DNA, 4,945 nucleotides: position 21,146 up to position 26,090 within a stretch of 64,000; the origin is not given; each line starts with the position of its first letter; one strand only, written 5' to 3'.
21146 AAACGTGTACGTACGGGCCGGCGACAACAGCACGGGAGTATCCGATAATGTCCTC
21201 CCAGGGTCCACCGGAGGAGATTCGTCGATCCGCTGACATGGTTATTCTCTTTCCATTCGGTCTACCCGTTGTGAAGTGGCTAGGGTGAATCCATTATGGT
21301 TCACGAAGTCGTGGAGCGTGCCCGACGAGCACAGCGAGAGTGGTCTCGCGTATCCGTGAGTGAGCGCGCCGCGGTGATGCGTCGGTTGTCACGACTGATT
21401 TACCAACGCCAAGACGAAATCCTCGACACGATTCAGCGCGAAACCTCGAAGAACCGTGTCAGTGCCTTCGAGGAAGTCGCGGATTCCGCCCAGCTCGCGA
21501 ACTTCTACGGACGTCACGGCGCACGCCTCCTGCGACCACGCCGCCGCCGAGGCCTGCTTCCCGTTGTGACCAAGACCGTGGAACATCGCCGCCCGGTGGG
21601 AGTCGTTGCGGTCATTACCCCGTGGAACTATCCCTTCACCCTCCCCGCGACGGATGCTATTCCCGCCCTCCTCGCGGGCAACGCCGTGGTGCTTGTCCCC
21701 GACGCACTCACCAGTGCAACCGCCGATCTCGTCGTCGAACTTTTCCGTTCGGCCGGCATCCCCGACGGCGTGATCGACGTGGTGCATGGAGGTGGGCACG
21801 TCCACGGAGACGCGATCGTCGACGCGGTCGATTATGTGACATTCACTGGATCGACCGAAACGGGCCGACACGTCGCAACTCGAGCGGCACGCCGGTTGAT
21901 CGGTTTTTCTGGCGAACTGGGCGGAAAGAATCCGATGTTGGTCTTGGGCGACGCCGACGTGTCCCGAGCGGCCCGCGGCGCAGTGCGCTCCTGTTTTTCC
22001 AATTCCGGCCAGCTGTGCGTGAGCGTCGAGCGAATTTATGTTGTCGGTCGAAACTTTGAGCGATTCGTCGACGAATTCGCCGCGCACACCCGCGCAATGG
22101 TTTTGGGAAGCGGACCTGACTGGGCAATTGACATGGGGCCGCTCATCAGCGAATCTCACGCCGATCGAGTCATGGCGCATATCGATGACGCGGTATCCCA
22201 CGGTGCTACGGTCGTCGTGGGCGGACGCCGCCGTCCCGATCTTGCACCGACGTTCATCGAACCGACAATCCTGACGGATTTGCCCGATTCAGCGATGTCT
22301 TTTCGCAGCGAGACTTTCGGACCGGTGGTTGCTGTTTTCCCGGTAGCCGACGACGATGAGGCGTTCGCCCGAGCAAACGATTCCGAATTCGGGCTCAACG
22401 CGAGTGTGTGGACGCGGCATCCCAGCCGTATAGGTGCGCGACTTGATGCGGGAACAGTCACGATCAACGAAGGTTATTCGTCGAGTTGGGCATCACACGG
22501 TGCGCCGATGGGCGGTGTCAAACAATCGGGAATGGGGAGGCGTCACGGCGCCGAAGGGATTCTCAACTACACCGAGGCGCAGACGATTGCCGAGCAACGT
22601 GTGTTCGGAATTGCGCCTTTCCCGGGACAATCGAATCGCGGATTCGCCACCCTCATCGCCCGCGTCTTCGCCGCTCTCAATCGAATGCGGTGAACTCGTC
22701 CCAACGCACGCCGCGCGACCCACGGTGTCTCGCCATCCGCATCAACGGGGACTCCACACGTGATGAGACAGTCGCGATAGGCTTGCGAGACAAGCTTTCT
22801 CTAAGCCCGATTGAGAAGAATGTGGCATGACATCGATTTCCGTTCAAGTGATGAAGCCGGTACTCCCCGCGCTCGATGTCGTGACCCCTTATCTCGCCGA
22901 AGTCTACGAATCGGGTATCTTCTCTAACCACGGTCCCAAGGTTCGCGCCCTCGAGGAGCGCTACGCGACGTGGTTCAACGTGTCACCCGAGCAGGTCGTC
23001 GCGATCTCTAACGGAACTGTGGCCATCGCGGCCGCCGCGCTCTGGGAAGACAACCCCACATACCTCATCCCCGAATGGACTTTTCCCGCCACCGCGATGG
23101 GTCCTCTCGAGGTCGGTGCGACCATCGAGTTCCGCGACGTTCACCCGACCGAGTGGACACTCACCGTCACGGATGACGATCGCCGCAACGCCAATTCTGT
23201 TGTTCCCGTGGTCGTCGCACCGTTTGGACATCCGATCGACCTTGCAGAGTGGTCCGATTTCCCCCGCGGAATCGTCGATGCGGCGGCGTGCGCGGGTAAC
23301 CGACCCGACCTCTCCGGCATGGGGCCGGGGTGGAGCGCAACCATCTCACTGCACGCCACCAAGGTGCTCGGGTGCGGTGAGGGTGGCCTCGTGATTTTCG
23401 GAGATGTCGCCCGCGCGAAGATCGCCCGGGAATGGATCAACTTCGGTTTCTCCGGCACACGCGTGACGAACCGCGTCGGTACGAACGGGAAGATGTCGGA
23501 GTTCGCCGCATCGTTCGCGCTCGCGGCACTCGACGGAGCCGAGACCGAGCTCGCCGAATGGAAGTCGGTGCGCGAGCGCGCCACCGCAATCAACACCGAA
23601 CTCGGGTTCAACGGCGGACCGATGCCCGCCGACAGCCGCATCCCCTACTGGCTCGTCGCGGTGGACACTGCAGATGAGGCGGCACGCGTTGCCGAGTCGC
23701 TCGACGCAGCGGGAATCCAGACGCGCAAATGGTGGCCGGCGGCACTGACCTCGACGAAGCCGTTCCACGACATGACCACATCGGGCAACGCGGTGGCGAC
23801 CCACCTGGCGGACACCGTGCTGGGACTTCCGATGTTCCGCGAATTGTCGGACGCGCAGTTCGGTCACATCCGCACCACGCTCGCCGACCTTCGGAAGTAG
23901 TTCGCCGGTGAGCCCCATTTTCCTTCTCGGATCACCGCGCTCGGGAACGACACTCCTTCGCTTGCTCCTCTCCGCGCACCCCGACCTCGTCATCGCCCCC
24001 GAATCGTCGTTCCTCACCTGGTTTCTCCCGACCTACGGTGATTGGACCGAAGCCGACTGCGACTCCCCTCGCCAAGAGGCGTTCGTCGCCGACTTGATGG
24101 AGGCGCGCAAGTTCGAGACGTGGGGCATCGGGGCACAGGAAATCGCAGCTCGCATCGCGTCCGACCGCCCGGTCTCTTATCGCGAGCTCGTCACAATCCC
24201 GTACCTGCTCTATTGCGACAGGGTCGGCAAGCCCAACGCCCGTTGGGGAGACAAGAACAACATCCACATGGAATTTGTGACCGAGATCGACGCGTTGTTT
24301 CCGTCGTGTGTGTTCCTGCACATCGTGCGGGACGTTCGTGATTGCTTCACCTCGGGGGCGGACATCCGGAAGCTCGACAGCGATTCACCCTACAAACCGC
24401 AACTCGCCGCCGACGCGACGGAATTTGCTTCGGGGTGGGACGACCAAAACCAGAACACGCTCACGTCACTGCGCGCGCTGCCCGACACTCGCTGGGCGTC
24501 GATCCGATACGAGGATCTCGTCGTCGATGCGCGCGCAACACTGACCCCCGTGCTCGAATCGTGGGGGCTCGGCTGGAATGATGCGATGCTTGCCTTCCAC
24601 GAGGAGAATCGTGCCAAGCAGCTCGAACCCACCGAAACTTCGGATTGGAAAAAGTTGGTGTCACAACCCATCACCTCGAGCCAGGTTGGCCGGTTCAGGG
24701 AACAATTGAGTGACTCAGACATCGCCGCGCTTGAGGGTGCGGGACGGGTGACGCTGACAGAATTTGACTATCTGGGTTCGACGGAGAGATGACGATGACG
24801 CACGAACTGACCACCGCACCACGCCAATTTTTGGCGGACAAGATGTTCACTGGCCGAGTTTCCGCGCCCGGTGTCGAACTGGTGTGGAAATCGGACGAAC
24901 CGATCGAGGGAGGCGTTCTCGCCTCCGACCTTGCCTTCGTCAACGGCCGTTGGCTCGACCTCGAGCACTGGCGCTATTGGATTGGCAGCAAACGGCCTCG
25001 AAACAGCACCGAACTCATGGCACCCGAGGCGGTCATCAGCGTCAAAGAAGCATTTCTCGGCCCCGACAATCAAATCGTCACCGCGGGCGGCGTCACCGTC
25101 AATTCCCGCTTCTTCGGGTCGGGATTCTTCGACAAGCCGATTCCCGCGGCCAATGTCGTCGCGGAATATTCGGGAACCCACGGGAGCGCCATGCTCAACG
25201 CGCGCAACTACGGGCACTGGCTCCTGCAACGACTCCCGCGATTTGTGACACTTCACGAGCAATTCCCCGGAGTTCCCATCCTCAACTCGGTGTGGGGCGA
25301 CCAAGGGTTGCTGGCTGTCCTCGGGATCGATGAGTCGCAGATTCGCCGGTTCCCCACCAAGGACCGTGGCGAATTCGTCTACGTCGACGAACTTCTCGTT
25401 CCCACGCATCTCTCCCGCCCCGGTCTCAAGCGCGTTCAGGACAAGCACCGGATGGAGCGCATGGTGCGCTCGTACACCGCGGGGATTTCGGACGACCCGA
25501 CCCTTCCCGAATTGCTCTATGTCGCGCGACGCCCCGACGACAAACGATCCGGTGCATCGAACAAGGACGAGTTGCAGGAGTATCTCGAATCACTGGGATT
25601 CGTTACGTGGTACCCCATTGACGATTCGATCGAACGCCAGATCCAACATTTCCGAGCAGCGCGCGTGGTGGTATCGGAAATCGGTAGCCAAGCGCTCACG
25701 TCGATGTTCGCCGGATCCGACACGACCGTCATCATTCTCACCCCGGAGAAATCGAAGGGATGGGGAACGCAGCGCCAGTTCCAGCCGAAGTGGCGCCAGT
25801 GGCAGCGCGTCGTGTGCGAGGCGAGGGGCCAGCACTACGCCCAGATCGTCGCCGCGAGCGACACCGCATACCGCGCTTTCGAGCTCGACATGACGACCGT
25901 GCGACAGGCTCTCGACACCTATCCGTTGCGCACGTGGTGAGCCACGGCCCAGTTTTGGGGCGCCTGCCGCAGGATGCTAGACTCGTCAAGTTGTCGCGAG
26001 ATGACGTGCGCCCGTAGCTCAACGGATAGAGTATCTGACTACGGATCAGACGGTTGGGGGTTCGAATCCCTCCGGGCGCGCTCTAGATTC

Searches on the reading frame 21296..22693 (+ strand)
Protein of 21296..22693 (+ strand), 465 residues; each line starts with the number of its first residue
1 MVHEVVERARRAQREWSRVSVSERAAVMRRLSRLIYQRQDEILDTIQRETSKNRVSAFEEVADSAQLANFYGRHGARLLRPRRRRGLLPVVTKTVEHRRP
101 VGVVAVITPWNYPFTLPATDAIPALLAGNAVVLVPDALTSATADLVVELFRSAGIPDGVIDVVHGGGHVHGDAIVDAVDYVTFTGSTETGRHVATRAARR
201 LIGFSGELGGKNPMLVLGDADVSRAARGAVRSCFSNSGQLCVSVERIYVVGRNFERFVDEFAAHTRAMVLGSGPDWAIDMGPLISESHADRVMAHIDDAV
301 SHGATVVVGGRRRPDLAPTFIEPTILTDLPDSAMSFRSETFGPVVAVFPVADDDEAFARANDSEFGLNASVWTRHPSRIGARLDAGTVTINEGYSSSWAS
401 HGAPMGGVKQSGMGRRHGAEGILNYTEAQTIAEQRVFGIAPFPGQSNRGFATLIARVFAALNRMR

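Call 55: search_protein_families(library=pfam, proteins=[window:21296-22693:+], max_evalue=0.001)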
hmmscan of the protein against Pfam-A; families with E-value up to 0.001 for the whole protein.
window:21296-22693:+ (465 aa): 1 family
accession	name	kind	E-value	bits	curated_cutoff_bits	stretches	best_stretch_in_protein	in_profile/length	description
PF00171.27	Aldedh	-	6.4e-131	437.5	23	1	2-431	31-461/461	Aldehyde dehydrogenase family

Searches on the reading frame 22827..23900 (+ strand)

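Call 55: search_protein_families(library=pfam, proteins=[window:22827-23900:+], max_evalue=0.001)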
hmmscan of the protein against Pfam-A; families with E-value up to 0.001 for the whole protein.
window:22827-23900:+ (357 aa): 1 family
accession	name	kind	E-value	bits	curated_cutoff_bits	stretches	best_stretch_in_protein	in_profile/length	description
PF01041.23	DegT_DnrJ_EryC1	-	3.7e-32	112.4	19.8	1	22-350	10-357/360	DegT/DnrJ/EryC1/StrS aminotransferase family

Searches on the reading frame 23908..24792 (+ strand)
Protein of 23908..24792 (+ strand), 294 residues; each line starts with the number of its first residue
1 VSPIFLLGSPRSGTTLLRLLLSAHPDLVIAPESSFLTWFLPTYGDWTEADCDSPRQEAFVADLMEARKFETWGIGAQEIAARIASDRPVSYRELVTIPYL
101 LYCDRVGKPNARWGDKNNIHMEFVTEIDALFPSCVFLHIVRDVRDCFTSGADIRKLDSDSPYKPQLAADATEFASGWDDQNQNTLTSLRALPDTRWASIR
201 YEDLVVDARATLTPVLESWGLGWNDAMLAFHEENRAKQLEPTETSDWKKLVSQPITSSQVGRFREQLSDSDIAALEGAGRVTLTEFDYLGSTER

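Call 55: search_protein_families(library=pfam, proteins=[window:23908-24792:+], max_evalue=0.001)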
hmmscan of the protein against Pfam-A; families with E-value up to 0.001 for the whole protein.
window:23908-24792:+ (294 aa): 2 families
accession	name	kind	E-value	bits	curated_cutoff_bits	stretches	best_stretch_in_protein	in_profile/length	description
PF13469.12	Sulfotransfer_3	-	1.2e-30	107.9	27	1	3-225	1-216/216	Sulfotransferase family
PF00685.33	Sulfotransfer_1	-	0.00017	21.5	22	0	3-268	3-236/255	Sulfotransferase domain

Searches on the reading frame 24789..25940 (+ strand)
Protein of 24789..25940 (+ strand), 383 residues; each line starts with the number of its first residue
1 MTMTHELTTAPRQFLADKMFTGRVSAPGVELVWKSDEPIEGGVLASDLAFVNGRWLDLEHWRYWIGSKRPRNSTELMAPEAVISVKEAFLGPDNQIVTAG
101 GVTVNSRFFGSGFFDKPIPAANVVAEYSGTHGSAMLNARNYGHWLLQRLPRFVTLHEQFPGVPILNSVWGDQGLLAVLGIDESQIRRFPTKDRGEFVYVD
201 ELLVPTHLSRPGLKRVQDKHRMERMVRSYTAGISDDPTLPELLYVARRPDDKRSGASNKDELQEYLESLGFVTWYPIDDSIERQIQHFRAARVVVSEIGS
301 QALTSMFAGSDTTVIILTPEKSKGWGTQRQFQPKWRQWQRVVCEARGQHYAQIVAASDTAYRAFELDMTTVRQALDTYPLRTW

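Call 55: search_protein_families(library=pfam, proteins=[window:24789-25940:+], max_evalue=0.001)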
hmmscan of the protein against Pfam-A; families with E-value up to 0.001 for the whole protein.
window:24789-25940:+ (383 aa): 1 family
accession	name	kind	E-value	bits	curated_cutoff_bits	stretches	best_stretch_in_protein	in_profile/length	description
PF04577.19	Glyco_transf_61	-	1.7e-15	57.9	27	1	141-315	1-137/137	Glycosyltransferase 61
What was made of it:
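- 22827..25940 (+): Satellite module: DegT aminotransferase (22827-23900), type-B sulfotransferase (23908-24792) and GT61 (24789-25940). It lies directly next to the GT-C-like genes in relatives. Here it is separated from them by the inositol-catabolism operon. Pfam results (call 55).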
